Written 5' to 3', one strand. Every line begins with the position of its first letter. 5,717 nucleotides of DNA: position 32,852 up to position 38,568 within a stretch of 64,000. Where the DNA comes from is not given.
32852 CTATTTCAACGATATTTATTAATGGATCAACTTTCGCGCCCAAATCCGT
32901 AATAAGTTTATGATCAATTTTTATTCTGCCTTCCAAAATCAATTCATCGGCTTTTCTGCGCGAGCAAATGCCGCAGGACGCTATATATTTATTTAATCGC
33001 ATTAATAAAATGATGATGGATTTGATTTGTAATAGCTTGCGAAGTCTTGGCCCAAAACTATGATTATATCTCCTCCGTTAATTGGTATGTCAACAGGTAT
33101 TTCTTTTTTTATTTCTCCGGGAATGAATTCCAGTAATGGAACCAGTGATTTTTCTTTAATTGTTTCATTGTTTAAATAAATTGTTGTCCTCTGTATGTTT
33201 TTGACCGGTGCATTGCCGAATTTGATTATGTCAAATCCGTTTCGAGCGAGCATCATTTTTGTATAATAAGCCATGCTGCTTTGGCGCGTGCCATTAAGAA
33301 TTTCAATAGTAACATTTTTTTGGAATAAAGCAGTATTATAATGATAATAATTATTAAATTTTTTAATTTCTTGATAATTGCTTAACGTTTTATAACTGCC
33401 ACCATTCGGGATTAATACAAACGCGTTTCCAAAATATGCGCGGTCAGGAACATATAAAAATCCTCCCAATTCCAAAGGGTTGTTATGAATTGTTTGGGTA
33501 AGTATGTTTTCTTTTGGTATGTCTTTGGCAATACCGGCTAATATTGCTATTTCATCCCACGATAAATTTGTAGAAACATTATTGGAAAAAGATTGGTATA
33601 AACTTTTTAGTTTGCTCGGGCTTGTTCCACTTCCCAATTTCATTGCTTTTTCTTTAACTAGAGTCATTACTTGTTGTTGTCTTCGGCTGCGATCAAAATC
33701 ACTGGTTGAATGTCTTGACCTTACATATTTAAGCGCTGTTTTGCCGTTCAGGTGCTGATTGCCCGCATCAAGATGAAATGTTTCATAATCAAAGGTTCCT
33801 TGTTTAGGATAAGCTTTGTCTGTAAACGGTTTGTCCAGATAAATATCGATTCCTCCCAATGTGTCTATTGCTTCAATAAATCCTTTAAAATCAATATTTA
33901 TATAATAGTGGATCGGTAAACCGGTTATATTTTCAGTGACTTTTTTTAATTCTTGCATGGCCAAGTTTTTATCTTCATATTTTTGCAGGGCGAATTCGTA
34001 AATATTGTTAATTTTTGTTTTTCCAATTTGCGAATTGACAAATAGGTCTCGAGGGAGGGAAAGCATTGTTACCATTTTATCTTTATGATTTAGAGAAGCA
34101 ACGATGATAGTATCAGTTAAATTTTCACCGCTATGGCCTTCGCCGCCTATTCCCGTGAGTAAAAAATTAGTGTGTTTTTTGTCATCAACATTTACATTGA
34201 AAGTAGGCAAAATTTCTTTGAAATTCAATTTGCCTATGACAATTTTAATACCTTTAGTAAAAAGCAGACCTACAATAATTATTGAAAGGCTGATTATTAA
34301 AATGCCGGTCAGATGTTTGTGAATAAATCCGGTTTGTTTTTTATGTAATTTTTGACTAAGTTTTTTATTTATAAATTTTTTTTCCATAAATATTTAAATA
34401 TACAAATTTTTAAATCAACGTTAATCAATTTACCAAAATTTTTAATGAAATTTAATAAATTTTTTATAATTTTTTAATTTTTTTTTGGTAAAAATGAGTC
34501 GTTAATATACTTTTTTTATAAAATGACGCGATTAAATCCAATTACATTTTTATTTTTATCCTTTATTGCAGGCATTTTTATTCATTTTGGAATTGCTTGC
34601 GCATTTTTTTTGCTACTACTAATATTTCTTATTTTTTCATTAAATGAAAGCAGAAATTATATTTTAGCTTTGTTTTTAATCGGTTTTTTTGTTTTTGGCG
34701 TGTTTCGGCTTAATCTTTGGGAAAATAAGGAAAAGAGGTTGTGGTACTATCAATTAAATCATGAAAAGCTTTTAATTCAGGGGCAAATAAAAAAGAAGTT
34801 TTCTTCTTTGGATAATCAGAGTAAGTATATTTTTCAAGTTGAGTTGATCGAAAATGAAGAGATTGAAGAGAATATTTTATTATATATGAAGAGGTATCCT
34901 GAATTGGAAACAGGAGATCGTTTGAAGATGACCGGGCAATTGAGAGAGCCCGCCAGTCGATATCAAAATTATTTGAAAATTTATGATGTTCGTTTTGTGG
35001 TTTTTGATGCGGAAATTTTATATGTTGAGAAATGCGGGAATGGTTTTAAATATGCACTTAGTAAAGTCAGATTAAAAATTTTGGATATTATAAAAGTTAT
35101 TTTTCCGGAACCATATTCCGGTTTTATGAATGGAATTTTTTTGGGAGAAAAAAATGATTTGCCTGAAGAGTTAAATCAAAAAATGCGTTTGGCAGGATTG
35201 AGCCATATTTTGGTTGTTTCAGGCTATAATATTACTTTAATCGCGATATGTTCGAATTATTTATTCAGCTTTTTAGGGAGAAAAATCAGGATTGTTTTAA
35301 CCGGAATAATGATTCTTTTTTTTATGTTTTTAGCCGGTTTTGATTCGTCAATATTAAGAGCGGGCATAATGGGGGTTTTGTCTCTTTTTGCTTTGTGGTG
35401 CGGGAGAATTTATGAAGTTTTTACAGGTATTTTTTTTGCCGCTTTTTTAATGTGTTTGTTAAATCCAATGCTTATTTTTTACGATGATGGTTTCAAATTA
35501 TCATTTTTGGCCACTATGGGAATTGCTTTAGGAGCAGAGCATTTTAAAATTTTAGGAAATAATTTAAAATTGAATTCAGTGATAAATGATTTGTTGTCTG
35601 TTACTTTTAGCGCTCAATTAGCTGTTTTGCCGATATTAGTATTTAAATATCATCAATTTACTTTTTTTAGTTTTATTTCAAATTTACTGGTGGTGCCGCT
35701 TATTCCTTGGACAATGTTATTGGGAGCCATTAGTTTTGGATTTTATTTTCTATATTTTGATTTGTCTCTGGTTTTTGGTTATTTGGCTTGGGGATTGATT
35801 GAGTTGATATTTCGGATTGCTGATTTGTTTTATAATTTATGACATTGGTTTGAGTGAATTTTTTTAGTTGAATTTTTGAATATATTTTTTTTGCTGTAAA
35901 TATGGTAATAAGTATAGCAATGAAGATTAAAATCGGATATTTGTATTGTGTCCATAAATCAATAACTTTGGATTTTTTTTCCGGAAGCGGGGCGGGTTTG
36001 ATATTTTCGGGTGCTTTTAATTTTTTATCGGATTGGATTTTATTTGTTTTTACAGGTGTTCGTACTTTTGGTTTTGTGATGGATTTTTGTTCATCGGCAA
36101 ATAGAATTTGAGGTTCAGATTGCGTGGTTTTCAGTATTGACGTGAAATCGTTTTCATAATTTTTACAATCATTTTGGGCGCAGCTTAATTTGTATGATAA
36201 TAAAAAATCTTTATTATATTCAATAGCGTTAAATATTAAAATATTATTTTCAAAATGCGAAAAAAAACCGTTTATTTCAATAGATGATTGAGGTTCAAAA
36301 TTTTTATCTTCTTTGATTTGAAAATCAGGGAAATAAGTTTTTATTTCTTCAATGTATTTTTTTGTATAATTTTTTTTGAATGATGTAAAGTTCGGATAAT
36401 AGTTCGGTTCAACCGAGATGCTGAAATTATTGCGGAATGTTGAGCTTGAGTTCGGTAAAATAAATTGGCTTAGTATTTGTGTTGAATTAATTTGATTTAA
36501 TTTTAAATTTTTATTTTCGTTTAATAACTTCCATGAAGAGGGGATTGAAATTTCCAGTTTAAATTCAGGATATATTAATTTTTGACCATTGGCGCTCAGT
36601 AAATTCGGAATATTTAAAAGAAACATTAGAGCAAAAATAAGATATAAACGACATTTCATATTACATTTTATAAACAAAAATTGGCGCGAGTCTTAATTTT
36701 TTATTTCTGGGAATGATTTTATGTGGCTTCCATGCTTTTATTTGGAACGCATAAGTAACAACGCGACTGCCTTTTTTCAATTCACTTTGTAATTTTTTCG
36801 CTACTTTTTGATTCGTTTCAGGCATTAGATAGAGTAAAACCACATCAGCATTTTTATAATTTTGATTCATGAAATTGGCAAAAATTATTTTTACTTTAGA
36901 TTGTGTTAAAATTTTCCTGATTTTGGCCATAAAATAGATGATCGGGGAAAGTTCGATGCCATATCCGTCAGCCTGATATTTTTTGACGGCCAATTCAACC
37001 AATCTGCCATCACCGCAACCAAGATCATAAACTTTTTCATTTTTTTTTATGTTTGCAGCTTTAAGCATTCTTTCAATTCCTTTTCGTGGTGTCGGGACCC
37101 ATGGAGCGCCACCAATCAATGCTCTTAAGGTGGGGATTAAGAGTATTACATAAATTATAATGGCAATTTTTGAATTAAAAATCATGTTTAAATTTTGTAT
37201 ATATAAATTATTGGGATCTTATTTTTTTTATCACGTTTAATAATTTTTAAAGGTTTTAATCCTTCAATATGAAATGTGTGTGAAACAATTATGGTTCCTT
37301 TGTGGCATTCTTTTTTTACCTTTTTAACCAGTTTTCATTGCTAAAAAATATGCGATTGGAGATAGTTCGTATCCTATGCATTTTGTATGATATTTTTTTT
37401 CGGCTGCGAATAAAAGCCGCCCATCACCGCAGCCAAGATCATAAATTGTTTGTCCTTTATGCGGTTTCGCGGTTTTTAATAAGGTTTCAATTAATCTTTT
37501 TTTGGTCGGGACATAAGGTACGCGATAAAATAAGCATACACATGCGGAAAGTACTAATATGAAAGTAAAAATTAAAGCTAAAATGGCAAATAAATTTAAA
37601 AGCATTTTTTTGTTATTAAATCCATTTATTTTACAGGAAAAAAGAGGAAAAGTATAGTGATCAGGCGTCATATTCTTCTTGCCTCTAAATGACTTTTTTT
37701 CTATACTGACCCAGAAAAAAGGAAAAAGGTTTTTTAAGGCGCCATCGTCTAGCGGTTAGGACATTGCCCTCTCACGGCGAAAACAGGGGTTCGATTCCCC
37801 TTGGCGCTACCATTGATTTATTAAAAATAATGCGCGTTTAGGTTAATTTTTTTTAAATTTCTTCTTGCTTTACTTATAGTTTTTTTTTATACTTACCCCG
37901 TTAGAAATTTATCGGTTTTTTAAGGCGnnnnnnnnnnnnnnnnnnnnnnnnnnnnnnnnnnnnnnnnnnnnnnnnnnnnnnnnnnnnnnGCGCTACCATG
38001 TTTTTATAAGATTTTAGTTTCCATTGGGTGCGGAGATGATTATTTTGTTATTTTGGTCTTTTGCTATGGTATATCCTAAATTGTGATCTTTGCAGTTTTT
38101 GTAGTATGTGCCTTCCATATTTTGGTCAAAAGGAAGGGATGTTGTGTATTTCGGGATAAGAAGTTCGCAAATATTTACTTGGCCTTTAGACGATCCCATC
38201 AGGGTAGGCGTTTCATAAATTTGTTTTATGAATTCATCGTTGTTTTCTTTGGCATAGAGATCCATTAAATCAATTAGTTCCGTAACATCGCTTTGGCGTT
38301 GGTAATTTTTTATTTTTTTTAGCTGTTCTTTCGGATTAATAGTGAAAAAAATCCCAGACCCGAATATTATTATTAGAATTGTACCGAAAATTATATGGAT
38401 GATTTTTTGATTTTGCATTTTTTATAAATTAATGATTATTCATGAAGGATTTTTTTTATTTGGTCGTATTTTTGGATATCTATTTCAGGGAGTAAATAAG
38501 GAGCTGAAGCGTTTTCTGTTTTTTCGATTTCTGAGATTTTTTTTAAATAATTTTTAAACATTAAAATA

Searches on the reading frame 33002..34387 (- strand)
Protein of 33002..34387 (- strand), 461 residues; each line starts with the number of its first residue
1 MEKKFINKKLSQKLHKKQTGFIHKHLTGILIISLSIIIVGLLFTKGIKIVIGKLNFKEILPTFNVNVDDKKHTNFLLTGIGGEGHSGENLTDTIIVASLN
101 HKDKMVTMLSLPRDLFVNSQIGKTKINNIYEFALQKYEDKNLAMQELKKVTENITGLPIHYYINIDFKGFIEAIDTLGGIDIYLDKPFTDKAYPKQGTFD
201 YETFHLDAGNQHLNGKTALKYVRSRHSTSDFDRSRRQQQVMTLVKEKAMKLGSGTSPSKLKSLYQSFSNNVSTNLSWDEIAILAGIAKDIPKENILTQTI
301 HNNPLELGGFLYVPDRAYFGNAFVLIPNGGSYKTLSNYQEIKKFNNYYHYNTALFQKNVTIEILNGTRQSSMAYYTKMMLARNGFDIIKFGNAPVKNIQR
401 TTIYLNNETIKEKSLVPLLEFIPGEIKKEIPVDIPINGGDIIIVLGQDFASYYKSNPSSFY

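Call 51: search_protein_families(library=pfam, proteins=[window:33002-34387:-], max_evalue=0.001)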
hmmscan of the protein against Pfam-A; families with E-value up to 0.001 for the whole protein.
window:33002-34387:- (461 aa): 2 families
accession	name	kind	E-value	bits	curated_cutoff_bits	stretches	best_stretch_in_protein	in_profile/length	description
PF03816.19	LytR_cpsA_psr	-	4.5e-38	131.2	24.6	1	91-248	2-148/150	LytR_cpsA_psr family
PF13399.11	LytR_C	-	3.6e-07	31.5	22.2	1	358-449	1-86/86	LytR cell envelope-related transcriptional attenuator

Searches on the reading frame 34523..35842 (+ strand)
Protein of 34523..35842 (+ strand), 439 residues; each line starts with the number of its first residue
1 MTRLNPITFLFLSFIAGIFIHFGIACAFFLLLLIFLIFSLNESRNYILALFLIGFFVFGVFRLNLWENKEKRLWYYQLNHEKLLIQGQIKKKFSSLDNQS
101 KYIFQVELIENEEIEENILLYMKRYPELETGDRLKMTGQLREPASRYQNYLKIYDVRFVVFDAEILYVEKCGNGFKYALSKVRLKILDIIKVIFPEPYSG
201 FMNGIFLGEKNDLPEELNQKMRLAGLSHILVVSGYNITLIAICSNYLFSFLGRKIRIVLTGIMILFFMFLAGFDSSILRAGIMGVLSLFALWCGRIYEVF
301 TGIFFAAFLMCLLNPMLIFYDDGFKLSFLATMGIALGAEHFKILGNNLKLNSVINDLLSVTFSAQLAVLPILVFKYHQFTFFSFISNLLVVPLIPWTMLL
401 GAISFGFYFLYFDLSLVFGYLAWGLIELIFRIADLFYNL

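Call 51: search_protein_families(library=pfam, proteins=[window:34523-35842:+], max_evalue=0.001)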
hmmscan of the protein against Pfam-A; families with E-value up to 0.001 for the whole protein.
window:34523-35842:+ (439 aa): 2 families
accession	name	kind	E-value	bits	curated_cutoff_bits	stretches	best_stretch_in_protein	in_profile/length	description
PF03772.21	Competence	-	2.3e-45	155.5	23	1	206-436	2-235/270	Competence protein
PF13567.11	DUF4131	-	4.7e-14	52.9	31.6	1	24-145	9-135/165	Domain of unknown function (DUF4131)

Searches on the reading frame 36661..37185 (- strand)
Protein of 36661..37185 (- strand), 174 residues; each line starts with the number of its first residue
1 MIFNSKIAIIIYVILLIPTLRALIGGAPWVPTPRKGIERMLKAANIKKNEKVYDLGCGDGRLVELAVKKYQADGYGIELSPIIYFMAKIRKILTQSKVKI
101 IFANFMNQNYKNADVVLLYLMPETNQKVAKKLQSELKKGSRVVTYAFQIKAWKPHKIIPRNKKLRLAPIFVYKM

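Call 51: search_protein_families(library=pfam, proteins=[window:36661-37185:-], max_evalue=0.001)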
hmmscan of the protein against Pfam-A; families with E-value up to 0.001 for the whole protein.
window:36661-37185:- (174 aa): 7 families
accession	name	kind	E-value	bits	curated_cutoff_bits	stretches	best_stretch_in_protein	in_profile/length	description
PF07021.18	MetW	-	1.3e-06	28.7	21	1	45-143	10-106/193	Methionine biosynthesis protein MetW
PF13847.12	Methyltransf_31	-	1.5e-06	28.4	27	1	46-157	1-122/145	Methyltransferase domain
PF02353.26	CMAS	-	1.2e-05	25.2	27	1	37-116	51-132/273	Mycolic acid cyclopropane synthetase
PF08123.19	DOT1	-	2.2e-05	24.5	23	1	37-114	31-109/205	Histone methylation protein DOT1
PF13649.12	Methyltransf_25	-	7.6e-05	23.8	27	1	52-137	1-94/97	Methyltransferase domain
PF03848.20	TehB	-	0.00011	22.1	20.4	1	40-140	22-128/193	Tellurite resistance protein TehB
PF13489.12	Methyltransf_23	-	0.00019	21.6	27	1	35-105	11-70/164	Methyltransferase domain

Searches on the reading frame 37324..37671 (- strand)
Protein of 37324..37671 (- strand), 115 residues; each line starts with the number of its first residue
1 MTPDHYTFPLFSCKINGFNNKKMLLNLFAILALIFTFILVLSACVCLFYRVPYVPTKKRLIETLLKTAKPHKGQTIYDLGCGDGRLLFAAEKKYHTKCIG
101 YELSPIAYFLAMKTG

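Call 51: search_protein_families(library=pfam, proteins=[window:37324-37671:-], max_evalue=0.001)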
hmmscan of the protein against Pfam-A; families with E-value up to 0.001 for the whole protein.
window:37324-37671:- (115 aa): 2 families
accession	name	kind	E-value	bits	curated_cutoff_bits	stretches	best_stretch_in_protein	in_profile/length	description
PF13847.12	Methyltransf_31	-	0.0005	20.2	27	0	71-105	2-38/145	Methyltransferase domain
PF02353.26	CMAS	-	0.00083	19.2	27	0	61-104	51-94/273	Mycolic acid cyclopropane synthetase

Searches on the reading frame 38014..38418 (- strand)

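Call 3: search_protein_families(library=pfam, proteins=[window:38014-38418:-], max_evalue=1)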
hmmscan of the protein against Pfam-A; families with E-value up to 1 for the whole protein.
window:38014-38418:- (134 aa): 1 family
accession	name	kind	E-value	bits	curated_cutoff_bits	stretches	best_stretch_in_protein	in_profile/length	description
PF10858.15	DUF2659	-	8.1e-05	22.8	27.7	1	4-81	22-89/216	Protein of unknown function (DUF2659)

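Call 4: search_protein_families(library=ncbifam, proteins=[window:38014-38418:-], max_evalue=1)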
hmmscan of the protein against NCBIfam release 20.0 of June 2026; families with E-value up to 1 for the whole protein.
window:38014-38418:- (134 aa): 2 families
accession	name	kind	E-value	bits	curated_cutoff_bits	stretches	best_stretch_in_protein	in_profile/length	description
NF045846.1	MSC0882_dom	subfamily_domain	0.042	13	60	1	2-59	157-213/244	MSC_0882 family membrane protein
NF005267.0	PRK06770.1-3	subfamily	0.085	12.8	168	1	10-64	6-60/170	hypothetical protein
